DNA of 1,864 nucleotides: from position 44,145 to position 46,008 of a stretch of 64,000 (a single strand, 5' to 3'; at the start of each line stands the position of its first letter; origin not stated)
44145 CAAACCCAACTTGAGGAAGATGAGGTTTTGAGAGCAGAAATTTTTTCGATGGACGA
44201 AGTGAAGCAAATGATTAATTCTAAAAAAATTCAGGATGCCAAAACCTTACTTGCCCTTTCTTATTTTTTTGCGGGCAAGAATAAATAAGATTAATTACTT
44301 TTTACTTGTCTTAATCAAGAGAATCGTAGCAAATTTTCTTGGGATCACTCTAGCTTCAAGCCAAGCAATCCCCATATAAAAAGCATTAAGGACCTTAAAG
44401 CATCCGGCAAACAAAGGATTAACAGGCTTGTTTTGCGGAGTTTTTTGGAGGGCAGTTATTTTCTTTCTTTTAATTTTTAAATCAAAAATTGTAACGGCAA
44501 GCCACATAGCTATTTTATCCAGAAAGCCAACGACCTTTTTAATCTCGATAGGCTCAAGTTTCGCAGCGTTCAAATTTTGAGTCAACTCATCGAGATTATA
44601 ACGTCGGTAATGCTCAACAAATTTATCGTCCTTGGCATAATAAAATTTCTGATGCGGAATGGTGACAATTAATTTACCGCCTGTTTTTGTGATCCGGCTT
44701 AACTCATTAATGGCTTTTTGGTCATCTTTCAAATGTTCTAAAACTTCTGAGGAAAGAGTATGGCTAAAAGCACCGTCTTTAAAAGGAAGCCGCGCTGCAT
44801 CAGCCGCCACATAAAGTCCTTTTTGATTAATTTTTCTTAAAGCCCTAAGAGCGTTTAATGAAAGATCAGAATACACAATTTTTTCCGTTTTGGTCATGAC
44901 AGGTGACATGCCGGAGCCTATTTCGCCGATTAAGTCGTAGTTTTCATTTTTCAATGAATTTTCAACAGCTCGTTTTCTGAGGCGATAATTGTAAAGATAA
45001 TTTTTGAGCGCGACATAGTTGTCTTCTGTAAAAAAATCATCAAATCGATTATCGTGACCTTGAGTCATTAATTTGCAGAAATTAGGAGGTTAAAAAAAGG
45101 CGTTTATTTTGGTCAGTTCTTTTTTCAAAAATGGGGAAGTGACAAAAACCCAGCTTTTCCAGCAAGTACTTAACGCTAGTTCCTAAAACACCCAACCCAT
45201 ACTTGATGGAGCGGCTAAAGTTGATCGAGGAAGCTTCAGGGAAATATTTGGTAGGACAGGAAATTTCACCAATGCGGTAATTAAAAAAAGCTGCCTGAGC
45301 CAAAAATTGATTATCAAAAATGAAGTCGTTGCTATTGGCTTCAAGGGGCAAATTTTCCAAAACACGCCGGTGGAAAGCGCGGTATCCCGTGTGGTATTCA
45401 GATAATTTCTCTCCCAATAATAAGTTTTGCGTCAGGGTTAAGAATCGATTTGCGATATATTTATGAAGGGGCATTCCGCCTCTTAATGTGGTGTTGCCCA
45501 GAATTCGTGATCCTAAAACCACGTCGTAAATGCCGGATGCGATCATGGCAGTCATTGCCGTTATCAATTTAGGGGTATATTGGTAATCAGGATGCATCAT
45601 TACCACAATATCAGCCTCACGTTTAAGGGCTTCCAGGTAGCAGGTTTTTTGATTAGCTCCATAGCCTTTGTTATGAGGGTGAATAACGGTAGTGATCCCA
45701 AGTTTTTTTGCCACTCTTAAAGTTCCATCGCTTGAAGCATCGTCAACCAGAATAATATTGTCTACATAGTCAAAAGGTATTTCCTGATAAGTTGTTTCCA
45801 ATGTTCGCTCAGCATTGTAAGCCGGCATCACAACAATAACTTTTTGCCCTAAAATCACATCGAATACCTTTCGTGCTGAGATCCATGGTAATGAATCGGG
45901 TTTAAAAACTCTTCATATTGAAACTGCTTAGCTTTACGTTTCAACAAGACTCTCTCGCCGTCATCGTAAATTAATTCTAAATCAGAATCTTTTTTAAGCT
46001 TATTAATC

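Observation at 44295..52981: Three further GT2 plus GT-C pairs, one as an inverted minus-strand module, plus a flippase-like protein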

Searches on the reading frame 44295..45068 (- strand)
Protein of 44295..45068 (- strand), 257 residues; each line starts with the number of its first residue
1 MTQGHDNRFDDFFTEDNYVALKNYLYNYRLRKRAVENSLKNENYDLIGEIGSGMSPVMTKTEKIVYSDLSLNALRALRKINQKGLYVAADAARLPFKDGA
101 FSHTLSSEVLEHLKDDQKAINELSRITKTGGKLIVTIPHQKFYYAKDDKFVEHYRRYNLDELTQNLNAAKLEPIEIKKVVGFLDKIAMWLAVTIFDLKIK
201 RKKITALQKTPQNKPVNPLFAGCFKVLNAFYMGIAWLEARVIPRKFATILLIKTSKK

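Call 4: search_protein_families(library=pfam, proteins=[window:44295-45068:-], max_evalue=0.01)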
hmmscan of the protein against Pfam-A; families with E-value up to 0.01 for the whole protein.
window:44295-45068:- (257 aa): 6 families
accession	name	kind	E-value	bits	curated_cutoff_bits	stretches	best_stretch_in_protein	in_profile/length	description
PF08241.18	Methyltransf_11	-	2.8e-14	54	21.2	1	58-135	15-95/95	Methyltransferase domain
PF13649.12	Methyltransf_25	-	3.8e-08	34.3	27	1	61-131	21-97/97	Methyltransferase domain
PF01209.24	Ubie_methyltran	-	1.8e-06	27.9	20.1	1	49-135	60-151/233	ubiE/COQ5 methyltransferase family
PF08242.18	Methyltransf_12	-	3e-05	25.1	30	1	59-133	16-98/98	Methyltransferase domain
PF13847.12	Methyltransf_31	-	0.00018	21.7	27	1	70-139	37-113/145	Methyltransferase domain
PF13489.12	Methyltransf_23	-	0.00019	21.6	27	1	67-172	50-160/164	Methyltransferase domain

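Call 14: search_protein_families(library=ncbifam, proteins=[window:44295-45068:-], max_evalue=0.01)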
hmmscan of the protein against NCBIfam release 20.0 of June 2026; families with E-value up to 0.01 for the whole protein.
window:44295-45068:- (257 aa): 21 families
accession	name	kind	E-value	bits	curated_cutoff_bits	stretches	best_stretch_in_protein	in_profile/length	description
NF001241.0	PRK00216.1-2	equivalog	1.5e-13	50.9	327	1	44-160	56-168/231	demethylmenaquinone methyltransferase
NF045667.1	MTase_DVU1556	equivalog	1.2e-07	31.4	155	1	68-136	52-120/213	DVU_1556 family methyltransferase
TIGR02072.1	BioC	equivalog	6e-07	29.5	184.95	1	60-141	57-138/244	malonyl-ACP O-methyltransferase BioC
TIGR01934.1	MenG_MenH_UbiE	subfamily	7.4e-07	28.7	158.35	1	59-154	59-159/223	ubiquinone/menaquinone biosynthesis methyltransferase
NF001240.0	PRK00216.1-1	equivalog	9.5e-07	28.1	378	1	48-136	75-169/251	bifunctional demethylmenaquinone methyltransferase/2-methoxy-6-polyprenyl-1,4-benzoquinol methylase UbiE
NF040539.1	AST_met_ArsM_2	exception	5.9e-06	26.3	240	1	79-136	107-164/262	putative arsinothricin biosynthesis methyltransferase ArsM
NF052510.1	methyltran_MpqE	exception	2.6e-05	23.7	335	1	55-135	65-151/234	methyl-plastoquinone biosynthesis methyltransferase MpqE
NF047649.1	MTase_UXPK_star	exception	3.9e-05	22.8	460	1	86-135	132-181/283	methyltransferase/UXPK-star double selenoprotein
NF007610.0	PRK10258.1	equivalog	4.7e-05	22.8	342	1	62-136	65-139/251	malonyl-ACP O-methyltransferase BioC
NF041537.1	ArsM_AhpD_UU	exception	5e-05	22.2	510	1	86-135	131-180/345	arsenite methyltransferase/AhpD domain selenoprotein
NF041675.1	sarc_dimgly_tmase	equivalog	0.00031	20.8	550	1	92-140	126-174/278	sarcosine/dimethylglycine N-methyltransferase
NF041536.1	ArsM_DUF2284_UU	exception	0.00032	19.2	575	1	86-136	131-181/459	arsenite methyltransferase/DUF2284 domain selenoprotein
NF004452.0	PRK05785.1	equivalog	0.00034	20.2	207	1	46-162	54-169/228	hypothetical protein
NF001244.0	PRK00216.1-5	equivalog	0.00034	20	216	1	58-139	70-157/236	bifunctional demethylmenaquinone methyltransferase/2-methoxy-6-polyprenyl-1,4-benzoquinol methylase UbiE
NF001242.0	PRK00216.1-3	equivalog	0.00059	19.3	351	1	78-135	118-175/258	bifunctional demethylmenaquinone methyltransferase/2-methoxy-6-polyprenyl-1,4-benzoquinol methylase UbiE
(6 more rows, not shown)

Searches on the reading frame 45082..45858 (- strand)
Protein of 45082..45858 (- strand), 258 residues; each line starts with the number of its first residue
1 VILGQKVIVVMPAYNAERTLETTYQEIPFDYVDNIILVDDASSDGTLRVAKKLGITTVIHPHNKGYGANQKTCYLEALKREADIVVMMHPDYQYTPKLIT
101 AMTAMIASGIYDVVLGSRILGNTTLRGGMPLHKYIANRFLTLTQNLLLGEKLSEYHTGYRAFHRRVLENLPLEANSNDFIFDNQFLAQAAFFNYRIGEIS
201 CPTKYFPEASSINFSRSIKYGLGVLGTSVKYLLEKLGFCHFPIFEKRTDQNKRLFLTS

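Call 4: search_protein_families(library=pfam, proteins=[window:45082-45858:-], max_evalue=0.01)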
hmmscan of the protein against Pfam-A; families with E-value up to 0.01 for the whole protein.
window:45082-45858:- (258 aa): 2 families
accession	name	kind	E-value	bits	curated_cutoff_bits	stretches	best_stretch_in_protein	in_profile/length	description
PF00535.33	Glycos_transf_2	-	6.4e-20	72.2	23.3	1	9-169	2-166/168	Glycosyl transferase family 2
PF13704.12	Glyco_tranf_2_4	-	0.0012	19.7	27.5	1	32-82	19-69/98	Glycosyl transferase family 2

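Call 14: search_protein_families(library=ncbifam, proteins=[window:45082-45858:-], max_evalue=0.01)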
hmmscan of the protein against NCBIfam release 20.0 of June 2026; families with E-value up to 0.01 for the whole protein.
window:45082-45858:- (258 aa): 14 families
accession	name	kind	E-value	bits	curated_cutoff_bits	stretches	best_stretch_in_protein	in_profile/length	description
TIGR04182.1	glyco_TIGR04182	equivalog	8.8e-18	64.7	325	1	6-175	1-164/293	S-layer glycoprotein N-glycosyltransferase AglJ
NF058614.1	PPMAGASynPpgS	equivalog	2.8e-17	62.9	370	1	7-198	2-191/226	polyprenyl-phospho-N-acetylgalactosaminyl synthase PpgS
NF041391.1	DPhHxTase_Halo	equivalog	4.6e-16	58.5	375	1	11-176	1-159/213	dolichyl-phosphate hexose transferase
NF047588.1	GlcsyltransPgfSStrep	equivalog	6.2e-09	35.5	500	1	6-171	2-168/308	glycosyltransferase PgfS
TIGR04283.1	glyco_like_mftF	equivalog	7.4e-07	29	182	1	9-107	3-98/221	TIGR04283 family arsenosugar biosynthesis glycosyltransferase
NF010496.0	PRK13915.1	equivalog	3.7e-06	26.2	262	1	4-58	30-89/307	glucosyl-3-phosphoglycerate synthase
NF007986.1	PRK10714.1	equivalog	1.7e-05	24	529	1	5-170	6-172/316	undecaprenyl-phosphate 4-deoxy-4-formamido-L-arabinose transferase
NF041875.1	EPS_EpsD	equivalog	0.00016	21.2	370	1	9-146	3-143/325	exopolysaccharide biosynthesis glycosyltransferase EpsD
NF053739.1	GlytfEpsEBac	equivalog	0.00019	20.5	450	1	6-53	2-51/265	glycosyltransferase EpsE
TIGR03965.1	mycofact_glyco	equivalog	0.00057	18.9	280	1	6-106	75-179/467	mycofactocin biosynthesis glycosyltransferase MftF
NF047683.1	TeichurnBiosyTuaG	equivalog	0.0018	18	400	1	5-52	6-55/252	teichuronic acid biosynthesis protein TuaG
NF041865.1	EpsU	equivalog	0.0029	16.7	700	1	6-110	40-151/394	exopolysaccharide biosynthesis GT2 family glycosyltransferase EpsU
NF007482.0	PRK10073.1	equivalog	0.0033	16.5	423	1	5-72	6-79/334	glycosyltransferase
TIGR01556.1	rhamnosyltran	subfamily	0.0038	16.5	200.55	1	19-124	9-117/281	rhamnosyltransferase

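Call 58: search_solved_structures(query=window:45082-45858:-, max_evalue=0.00001)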
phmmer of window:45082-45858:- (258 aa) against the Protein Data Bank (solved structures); distinct sequences matched with E-value up to 0.00001: 1.
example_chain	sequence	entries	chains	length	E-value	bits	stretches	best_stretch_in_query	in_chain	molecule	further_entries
5mlz_A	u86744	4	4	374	3.4e-06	30.1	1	5-172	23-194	Dolichol monophosphate mannose synthase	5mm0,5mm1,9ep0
